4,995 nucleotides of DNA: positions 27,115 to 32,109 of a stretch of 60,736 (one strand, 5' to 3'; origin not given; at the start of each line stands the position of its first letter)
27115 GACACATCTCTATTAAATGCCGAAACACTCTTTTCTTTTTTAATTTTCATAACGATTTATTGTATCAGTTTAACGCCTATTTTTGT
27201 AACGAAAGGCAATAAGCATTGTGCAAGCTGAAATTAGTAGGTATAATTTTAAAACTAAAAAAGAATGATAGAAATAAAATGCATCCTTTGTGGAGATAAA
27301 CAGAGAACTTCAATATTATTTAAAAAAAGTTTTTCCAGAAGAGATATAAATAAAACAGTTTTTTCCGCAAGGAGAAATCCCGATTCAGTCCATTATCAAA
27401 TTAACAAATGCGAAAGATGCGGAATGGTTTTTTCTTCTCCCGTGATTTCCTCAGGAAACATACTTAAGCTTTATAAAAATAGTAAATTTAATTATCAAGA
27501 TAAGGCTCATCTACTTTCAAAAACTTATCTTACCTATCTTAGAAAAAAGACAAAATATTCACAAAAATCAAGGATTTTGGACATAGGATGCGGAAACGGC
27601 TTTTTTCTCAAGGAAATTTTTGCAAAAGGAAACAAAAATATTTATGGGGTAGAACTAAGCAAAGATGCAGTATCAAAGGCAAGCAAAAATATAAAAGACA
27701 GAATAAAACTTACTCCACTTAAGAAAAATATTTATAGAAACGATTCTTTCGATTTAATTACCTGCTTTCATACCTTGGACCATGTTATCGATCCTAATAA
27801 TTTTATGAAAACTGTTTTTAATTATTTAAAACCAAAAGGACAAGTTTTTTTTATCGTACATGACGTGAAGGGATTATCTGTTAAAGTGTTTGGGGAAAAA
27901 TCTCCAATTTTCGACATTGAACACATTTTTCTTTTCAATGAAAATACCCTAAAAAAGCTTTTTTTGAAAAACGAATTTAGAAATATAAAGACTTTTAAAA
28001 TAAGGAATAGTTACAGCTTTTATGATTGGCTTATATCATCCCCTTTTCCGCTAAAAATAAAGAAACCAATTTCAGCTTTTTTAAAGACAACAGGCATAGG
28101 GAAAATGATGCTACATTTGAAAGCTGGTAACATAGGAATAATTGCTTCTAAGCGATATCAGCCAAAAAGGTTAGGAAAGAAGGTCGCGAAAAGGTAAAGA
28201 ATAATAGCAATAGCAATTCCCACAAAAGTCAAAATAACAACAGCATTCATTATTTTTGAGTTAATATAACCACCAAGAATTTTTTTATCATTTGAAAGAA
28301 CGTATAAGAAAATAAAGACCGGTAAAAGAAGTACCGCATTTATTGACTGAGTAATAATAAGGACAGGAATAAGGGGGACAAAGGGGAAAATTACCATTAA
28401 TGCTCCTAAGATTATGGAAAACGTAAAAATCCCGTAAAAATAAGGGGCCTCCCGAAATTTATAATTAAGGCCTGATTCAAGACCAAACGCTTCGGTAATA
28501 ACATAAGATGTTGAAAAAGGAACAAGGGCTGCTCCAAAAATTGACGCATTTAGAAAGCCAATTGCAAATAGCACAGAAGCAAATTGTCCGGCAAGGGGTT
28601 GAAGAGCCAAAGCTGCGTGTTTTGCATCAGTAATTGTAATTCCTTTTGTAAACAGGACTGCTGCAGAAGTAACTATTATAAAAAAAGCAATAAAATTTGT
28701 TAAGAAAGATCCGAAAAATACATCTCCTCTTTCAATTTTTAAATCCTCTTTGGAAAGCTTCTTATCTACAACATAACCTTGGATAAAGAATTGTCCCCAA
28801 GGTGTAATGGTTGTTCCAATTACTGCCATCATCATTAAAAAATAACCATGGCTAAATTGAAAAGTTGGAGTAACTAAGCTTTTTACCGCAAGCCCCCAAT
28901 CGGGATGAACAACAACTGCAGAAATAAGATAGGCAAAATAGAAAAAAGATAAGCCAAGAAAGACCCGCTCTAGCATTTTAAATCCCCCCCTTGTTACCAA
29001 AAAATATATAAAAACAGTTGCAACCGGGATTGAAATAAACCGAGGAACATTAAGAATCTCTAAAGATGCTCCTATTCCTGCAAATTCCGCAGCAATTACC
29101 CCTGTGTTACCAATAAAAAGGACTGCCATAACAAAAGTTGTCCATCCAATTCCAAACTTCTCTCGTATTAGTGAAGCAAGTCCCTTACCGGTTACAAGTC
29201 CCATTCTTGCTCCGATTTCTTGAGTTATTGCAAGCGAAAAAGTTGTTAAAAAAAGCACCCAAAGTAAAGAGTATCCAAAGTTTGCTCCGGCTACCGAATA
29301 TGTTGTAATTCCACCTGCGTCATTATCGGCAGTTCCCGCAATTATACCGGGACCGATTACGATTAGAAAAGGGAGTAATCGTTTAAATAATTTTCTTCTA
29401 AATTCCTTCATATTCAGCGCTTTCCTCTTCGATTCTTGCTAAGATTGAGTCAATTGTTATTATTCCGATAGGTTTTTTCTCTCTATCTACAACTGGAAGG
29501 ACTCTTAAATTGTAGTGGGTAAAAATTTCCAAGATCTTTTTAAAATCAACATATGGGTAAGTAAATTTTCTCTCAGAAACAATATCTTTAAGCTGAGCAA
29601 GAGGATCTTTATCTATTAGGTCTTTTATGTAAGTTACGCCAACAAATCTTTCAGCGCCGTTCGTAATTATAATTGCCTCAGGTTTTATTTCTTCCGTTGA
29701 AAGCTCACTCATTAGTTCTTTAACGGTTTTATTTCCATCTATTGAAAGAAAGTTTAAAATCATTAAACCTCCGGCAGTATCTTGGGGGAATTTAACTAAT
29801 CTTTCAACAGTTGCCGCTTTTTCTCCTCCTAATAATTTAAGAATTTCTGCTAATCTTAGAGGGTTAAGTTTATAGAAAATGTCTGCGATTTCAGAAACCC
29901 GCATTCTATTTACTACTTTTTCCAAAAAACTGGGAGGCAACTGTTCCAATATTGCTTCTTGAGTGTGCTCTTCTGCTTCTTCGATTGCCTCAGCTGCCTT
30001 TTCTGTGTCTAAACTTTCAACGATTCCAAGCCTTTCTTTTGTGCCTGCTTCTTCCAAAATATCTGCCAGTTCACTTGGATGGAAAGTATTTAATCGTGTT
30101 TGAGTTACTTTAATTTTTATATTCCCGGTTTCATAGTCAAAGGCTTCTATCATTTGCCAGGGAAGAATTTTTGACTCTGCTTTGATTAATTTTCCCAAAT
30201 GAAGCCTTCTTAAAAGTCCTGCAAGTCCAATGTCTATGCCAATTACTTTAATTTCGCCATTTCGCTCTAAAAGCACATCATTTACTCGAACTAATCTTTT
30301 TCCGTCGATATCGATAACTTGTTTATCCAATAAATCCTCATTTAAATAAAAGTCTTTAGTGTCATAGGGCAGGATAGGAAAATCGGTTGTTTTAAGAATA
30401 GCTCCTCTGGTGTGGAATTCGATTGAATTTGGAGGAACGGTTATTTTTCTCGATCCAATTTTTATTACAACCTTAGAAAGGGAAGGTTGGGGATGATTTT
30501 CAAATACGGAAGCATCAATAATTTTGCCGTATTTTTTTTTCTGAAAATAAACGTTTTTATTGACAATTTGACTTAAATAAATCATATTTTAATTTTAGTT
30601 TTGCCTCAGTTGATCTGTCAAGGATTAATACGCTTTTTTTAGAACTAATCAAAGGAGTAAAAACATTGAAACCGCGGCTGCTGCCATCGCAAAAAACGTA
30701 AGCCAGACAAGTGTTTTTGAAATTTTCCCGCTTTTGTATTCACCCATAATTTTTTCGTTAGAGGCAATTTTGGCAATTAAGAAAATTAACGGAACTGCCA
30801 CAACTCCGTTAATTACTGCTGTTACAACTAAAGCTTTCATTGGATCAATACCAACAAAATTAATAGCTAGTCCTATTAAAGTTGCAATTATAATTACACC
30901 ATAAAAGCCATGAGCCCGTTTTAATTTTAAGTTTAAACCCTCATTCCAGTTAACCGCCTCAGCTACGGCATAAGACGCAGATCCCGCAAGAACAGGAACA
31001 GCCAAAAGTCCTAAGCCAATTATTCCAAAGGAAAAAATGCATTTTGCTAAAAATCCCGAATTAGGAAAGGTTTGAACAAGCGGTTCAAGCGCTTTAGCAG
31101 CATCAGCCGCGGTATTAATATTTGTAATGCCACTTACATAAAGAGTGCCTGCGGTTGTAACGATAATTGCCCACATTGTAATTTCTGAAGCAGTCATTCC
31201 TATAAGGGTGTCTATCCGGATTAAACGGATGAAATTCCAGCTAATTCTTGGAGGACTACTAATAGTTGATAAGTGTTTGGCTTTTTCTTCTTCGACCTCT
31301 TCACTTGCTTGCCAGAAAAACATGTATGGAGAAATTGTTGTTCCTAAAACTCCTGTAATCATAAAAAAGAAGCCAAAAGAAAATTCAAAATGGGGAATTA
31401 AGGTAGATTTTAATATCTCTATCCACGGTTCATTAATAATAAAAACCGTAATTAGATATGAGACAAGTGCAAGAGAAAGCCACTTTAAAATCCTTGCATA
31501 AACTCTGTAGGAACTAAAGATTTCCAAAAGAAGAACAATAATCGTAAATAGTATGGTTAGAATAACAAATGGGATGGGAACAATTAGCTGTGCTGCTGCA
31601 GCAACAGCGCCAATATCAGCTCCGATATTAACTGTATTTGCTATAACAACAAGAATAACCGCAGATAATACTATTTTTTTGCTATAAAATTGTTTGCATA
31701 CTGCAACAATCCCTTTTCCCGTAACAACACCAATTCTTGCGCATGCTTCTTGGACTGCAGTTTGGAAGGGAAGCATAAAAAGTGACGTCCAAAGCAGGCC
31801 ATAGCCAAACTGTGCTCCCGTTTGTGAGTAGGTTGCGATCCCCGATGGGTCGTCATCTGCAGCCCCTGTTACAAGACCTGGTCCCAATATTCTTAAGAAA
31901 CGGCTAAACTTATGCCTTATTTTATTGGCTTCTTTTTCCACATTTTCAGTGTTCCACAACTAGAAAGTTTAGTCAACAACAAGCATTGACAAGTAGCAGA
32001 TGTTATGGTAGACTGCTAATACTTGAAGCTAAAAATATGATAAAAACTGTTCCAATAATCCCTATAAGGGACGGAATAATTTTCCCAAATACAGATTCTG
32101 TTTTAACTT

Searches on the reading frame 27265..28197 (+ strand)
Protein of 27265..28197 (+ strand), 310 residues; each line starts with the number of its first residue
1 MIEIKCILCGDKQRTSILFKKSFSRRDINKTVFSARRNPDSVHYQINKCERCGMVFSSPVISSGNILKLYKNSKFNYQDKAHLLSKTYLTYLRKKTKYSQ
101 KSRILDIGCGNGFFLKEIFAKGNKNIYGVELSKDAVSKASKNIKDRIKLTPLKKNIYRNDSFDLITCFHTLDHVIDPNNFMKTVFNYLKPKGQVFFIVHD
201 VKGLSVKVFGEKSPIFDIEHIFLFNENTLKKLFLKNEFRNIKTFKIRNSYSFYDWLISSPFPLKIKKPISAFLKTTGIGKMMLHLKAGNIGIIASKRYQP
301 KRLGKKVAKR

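Call 72: search_protein_families(library=pfam, proteins=[window:27265-28197:+], max_evalue=0.0001)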
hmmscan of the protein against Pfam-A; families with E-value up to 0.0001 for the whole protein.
window:27265-28197:+ (310 aa): 11 families
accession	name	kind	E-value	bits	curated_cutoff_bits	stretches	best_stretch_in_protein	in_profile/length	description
PF13489.12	Methyltransf_23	-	1.8e-24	86.8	27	1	98-242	20-163/164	Methyltransferase domain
PF08241.18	Methyltransf_11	-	3.4e-17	63.3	21.2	1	105-196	1-95/95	Methyltransferase domain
PF13847.12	Methyltransf_31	-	1.4e-16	60.9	27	1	101-199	4-112/145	Methyltransferase domain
PF08242.18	Methyltransf_12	-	2.2e-15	57.6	30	1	105-193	1-97/98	Methyltransferase domain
PF13649.12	Methyltransf_25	-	4.2e-14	53.4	27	1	104-192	1-97/97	Methyltransferase domain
PF05219.18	DREV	-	3e-08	33.5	26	1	99-195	93-185/265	DREV methyltransferase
PF02353.26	CMAS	-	1.2e-06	28.5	27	1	93-202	55-168/273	Mycolic acid cyclopropane synthetase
PF08003.17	Methyltransf_9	-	2.9e-06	26.9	23.8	1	100-244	115-266/315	Protein of unknown function (DUF1698)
PF05175.20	MTS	-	5.4e-06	26.6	23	1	89-200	24-142/170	Methyltransferase small domain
PF07021.18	MetW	-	6.3e-06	26.4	21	1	100-184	13-98/193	Methionine biosynthesis protein MetW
PF02390.23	Methyltransf_4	-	4.8e-05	23.3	24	0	101-190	2-83/173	Putative methyltransferase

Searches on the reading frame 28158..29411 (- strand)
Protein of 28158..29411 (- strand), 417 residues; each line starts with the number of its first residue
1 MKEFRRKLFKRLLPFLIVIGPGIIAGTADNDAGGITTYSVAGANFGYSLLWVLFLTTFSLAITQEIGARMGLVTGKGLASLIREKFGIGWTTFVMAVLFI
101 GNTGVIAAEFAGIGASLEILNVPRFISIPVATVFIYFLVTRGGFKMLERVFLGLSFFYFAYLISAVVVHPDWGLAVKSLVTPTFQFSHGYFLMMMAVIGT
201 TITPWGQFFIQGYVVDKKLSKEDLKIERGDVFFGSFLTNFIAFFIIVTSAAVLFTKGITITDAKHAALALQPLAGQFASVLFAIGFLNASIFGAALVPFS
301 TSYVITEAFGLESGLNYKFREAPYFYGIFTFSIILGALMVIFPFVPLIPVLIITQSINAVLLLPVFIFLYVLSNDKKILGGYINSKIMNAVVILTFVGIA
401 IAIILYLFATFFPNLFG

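Call 72: search_protein_families(library=pfam, proteins=[window:28158-29411:-], max_evalue=0.0001)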
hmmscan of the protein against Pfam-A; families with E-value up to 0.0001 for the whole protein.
window:28158-29411:- (417 aa): 1 family
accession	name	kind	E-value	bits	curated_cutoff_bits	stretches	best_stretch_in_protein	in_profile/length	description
PF01566.24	Nramp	-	7.7e-88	295.4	29.8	1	35-385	1-356/357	Natural resistance-associated macrophage protein-like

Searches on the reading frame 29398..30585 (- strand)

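Call 72: search_protein_families(library=pfam, proteins=[window:29398-30585:-], max_evalue=0.0001)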
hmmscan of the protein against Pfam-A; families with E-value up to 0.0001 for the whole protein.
window:29398-30585:- (395 aa): 3 families
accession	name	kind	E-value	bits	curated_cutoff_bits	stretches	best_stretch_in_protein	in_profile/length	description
PF03448.22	MgtE_N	-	6.2e-18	65.7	25.9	1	169-269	2-102/102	MgtE intracellular N domain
PF00571.33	CBS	-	7.2e-11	42.7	24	1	346-386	16-56/57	CBS domain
PF05239.21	PRC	-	4.4e-09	36.7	21.2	1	79-162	3-75/78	PRC-barrel domain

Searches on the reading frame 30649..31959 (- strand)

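Call 74: search_protein_families(library=pfam, proteins=[window:30649-31959:-], max_evalue=0.00001)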
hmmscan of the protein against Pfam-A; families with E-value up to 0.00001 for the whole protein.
window:30649-31959:- (436 aa): 1 family
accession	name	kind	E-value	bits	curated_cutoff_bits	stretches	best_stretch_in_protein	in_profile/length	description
PF01566.24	Nramp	-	3e-77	260.5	29.8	1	41-411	1-356/357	Natural resistance-associated macrophage protein-like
